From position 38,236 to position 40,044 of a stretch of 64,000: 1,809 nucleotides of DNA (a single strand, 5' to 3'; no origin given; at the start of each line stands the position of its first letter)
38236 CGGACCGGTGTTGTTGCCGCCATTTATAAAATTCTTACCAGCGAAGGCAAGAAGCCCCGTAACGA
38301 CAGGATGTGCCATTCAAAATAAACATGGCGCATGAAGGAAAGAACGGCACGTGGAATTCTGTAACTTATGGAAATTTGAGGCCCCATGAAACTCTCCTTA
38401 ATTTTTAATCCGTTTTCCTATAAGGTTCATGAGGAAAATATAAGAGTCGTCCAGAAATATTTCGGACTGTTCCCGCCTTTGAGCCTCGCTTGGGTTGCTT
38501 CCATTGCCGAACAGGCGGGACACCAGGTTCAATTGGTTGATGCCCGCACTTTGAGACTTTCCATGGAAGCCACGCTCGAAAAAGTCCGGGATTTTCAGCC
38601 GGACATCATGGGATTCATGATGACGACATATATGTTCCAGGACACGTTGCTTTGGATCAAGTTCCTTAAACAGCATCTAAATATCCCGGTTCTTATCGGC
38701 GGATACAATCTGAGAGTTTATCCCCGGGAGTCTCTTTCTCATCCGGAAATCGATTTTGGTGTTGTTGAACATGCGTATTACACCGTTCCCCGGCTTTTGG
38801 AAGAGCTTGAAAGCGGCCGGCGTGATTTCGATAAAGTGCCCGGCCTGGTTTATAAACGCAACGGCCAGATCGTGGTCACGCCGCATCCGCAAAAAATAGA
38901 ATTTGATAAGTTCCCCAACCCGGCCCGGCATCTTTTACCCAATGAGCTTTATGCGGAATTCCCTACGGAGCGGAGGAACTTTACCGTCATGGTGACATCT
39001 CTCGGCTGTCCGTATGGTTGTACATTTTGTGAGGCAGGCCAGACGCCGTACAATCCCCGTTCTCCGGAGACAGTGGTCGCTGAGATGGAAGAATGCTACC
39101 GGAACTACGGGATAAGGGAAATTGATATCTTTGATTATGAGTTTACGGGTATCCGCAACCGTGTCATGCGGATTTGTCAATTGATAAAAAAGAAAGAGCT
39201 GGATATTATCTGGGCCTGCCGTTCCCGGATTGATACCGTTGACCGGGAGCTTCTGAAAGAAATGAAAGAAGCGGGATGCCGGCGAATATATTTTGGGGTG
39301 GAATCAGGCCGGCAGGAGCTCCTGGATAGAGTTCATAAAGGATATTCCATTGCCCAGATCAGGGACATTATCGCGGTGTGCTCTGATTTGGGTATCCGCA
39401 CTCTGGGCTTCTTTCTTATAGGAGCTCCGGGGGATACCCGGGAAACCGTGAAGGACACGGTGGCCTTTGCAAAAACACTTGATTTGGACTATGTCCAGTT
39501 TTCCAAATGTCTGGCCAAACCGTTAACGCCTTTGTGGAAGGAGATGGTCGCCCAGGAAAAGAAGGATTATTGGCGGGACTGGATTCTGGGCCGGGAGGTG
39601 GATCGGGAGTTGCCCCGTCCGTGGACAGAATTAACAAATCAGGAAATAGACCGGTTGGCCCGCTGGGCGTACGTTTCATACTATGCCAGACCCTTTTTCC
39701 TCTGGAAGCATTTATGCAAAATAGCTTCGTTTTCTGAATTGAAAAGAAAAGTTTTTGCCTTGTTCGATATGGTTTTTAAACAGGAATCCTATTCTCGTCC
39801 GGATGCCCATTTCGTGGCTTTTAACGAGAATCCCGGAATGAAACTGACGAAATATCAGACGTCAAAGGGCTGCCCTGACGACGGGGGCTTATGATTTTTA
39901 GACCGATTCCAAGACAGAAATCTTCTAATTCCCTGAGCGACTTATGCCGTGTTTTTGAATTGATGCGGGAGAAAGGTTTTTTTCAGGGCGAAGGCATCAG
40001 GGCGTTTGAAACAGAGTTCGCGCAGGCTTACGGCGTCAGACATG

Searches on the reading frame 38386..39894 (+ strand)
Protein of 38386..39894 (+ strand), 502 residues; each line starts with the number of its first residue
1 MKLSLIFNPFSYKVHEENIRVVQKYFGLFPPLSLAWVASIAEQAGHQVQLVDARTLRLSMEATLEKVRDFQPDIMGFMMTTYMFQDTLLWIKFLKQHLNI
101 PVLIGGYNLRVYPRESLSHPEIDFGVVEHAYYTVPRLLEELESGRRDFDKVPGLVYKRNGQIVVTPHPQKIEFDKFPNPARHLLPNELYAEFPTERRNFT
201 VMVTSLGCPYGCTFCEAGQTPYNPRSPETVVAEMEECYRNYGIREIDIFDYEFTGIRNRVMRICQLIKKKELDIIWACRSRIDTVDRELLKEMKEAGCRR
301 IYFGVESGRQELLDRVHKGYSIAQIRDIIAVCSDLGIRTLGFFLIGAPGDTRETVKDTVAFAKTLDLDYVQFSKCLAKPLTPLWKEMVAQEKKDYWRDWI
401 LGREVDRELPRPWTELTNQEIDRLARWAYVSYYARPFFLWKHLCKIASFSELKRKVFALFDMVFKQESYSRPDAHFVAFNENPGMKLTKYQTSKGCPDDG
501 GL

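Call 3: search_protein_families(library=pfam, proteins=[window:38386-39894:+], max_evalue=0.01)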
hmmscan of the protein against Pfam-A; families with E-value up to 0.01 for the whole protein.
window:38386-39894:+ (502 aa): 2 families
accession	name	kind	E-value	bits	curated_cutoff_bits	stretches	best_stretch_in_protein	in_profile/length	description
PF04055.27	Radical_SAM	-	5.4e-24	85.7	29.5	1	203-362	2-166/166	Radical SAM superfamily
PF02310.24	B12-binding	-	7.2e-15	55.3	32.1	1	22-137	5-120/121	B12 binding domain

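Call 77: search_protein_families(library=ncbifam, proteins=[window:38386-39894:+], max_evalue=1e-8)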
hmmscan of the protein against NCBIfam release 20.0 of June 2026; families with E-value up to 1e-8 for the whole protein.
window:38386-39894:+ (502 aa): 20 families
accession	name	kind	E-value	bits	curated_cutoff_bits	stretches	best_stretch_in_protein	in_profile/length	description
TIGR03471.1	HpnJ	equivalog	4.7e-51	174.1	577.6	1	46-455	45-456/472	hopanoid biosynthesis associated radical SAM protein HpnJ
NF050148.1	rSAM_ApyD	equivalog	6.6e-43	147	750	1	25-361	19-362/645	RiPP biosynthesis radical SAM protein ApyD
TIGR02026.1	BchE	equivalog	1.4e-38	133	481.35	1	28-391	19-391/497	magnesium-protoporphyrin IX monomethyl ester anaerobic oxidative cyclase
TIGR04072.2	rSAM_ladder_B12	equivalog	1.8e-33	115.8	360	1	31-366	18-350/443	lipid biosynthesis B12-binding/radical SAM protein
NF038361.1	rSAM_Sden_1168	equivalog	2.2e-33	115.7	575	1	55-388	124-474/560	Sden_1168 family B12-binding radical SAM P-methyltransferase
TIGR04385.1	B12_rSAM_cofa1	equivalog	2.4e-33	116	450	1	31-364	20-363/438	B12 lower ligand biosynthesis radical SAM protein BzaD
TIGR04479.1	bcpD_PhpK_rSAM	subfamily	2.8e-33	115.1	600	1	136-387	186-431/504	PhpK family radical SAM P-methyltransferase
NF033070.1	rSAM_AprD4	equivalog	4.1e-30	105.1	500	1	151-380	148-381/456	AprD4 family radical SAM diol-dehydratase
TIGR04014.1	B12_SAM_MJ_0865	equivalog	1.3e-25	90.1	360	1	74-393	43-364/434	methyl-coenzyme M reductase glutamine C-methyltransferase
TIGR03975.1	rSAM_ocin_1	subfamily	1.8e-24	86.2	281.85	1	54-360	111-425/606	RiPP maturation radical SAM C-methyltransferase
TIGR04013.1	B12_SAM_MJ_1487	hypoth_equivalog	9.1e-22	77.4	251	1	55-384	26-354/382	TIGR04013 family B12-binding domain/radical SAM domain-containing protein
TIGR04367.1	HpnR_B12_rSAM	equivalog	5.7e-21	74.6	650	1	25-386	16-372/490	hopanoid C-3 methylase HpnR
TIGR04428.1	B12_rSAM_trp_MT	equivalog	1.4e-19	69.9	500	1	202-390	219-424/558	tryptophan 2-C-methyltransferase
TIGR04295.1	B12_rSAM_oligo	hypoth_equivalog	5.2e-18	64.9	400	1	31-318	25-314/422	TIGR04295 family B12-binding domain-containing radical SAM protein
TIGR04190.1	B12_SAM_Ta0216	equivalog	1.3e-14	53.7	500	1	95-383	104-412/554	TIGR04190 family B12-binding domain/radical SAM domain protein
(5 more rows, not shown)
